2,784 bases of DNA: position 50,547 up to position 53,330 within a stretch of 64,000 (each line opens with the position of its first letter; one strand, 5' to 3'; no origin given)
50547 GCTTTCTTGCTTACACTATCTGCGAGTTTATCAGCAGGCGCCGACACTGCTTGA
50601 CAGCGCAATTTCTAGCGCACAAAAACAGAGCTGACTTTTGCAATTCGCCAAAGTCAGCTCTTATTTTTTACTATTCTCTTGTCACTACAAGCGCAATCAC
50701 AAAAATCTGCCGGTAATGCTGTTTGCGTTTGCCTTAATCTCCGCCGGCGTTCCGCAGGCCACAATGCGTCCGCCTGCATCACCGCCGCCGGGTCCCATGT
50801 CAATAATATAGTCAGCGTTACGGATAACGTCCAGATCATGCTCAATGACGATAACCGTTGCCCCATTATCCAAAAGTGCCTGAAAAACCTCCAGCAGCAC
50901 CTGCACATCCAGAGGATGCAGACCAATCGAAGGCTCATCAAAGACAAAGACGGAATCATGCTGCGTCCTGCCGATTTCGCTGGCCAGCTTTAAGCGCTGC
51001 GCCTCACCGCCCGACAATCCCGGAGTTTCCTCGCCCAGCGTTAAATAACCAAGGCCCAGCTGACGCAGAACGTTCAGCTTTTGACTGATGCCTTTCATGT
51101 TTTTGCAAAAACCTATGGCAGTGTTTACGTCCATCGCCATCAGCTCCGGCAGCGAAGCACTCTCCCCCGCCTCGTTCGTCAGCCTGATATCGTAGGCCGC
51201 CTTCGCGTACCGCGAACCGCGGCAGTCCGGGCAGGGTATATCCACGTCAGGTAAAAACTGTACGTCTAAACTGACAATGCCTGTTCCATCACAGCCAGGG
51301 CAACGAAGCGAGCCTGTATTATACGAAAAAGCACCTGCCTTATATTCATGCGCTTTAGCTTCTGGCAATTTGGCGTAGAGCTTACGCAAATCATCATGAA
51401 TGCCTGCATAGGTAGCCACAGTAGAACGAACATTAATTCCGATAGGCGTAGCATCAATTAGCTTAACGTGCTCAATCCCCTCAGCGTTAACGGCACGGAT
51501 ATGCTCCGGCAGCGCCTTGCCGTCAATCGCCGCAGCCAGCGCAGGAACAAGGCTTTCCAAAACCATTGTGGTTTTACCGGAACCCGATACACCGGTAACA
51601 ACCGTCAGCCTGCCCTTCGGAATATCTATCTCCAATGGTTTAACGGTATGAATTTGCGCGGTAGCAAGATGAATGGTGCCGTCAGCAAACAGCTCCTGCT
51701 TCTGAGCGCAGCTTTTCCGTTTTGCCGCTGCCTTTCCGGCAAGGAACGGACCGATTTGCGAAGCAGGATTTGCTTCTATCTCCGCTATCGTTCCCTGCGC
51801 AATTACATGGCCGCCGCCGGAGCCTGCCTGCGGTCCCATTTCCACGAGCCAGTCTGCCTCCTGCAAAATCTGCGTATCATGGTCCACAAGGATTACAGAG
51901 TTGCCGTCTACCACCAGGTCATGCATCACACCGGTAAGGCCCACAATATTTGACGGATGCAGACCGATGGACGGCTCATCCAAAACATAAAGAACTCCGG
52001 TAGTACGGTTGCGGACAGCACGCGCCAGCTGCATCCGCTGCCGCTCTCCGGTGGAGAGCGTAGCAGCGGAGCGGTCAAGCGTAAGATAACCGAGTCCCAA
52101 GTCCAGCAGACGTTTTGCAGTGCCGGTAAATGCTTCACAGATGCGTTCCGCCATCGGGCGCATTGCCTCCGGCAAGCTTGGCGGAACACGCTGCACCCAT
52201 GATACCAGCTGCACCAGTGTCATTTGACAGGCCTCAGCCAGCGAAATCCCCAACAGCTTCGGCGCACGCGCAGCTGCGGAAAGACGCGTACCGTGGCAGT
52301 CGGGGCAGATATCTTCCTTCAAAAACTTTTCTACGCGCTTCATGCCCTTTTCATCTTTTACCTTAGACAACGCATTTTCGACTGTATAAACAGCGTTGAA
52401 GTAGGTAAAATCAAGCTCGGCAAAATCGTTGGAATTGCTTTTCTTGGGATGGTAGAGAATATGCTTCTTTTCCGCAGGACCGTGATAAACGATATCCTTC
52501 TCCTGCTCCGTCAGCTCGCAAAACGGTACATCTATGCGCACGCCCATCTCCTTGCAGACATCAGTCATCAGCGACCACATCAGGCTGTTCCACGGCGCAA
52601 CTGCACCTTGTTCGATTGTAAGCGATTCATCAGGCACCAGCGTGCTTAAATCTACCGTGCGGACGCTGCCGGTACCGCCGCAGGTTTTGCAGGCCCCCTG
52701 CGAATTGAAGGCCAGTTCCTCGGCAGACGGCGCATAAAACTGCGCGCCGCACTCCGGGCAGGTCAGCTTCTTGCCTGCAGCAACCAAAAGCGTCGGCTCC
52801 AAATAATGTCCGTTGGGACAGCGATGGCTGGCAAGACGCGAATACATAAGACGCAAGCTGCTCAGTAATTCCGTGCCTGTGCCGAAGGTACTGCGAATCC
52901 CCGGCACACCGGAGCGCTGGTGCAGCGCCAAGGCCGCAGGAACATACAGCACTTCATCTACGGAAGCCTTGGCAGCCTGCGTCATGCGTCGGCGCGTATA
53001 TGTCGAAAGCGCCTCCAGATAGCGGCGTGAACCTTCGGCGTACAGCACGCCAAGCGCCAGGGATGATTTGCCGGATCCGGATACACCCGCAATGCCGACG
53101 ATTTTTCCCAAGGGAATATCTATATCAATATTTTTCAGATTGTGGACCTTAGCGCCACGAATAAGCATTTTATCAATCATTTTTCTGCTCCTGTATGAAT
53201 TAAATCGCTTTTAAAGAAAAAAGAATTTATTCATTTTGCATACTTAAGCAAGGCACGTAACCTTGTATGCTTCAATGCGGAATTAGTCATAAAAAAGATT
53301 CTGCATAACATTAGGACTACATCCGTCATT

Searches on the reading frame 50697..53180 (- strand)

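Call 78: search_protein_families(library=pfam, proteins=[window:50697-53180:-], max_evalue=0.00001)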
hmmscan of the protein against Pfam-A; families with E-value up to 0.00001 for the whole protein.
window:50697-53180:- (827 aa): 6 families
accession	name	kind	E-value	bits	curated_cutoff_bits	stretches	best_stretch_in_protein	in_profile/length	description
PF00005.33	ABC_tran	-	5.5e-19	69.6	25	0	15-42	1-28/137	ABC transporter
PF17755.6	UvrA_DNA-bind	-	1.6e-15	57.8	23.2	1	177-251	1-79/110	UvrA DNA-binding domain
PF02463.25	SMC_N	-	3.4e-08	33.6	40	0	12-52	7-51/220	RecF/RecN/SMC N terminal domain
PF00684.25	DnaJ_CXXCXGXG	-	3.9e-08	33.9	32.7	0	625-657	16-51/65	DnaJ central domain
PF13304.12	AAA_21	-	2.4e-06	28.3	27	0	728-778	243-295/304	AAA domain, putative AbiEii toxin, Type IV TA system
PF13191.12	AAA_16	-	8.8e-06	26.7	32.6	0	522-560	23-52/167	AAA ATPase domain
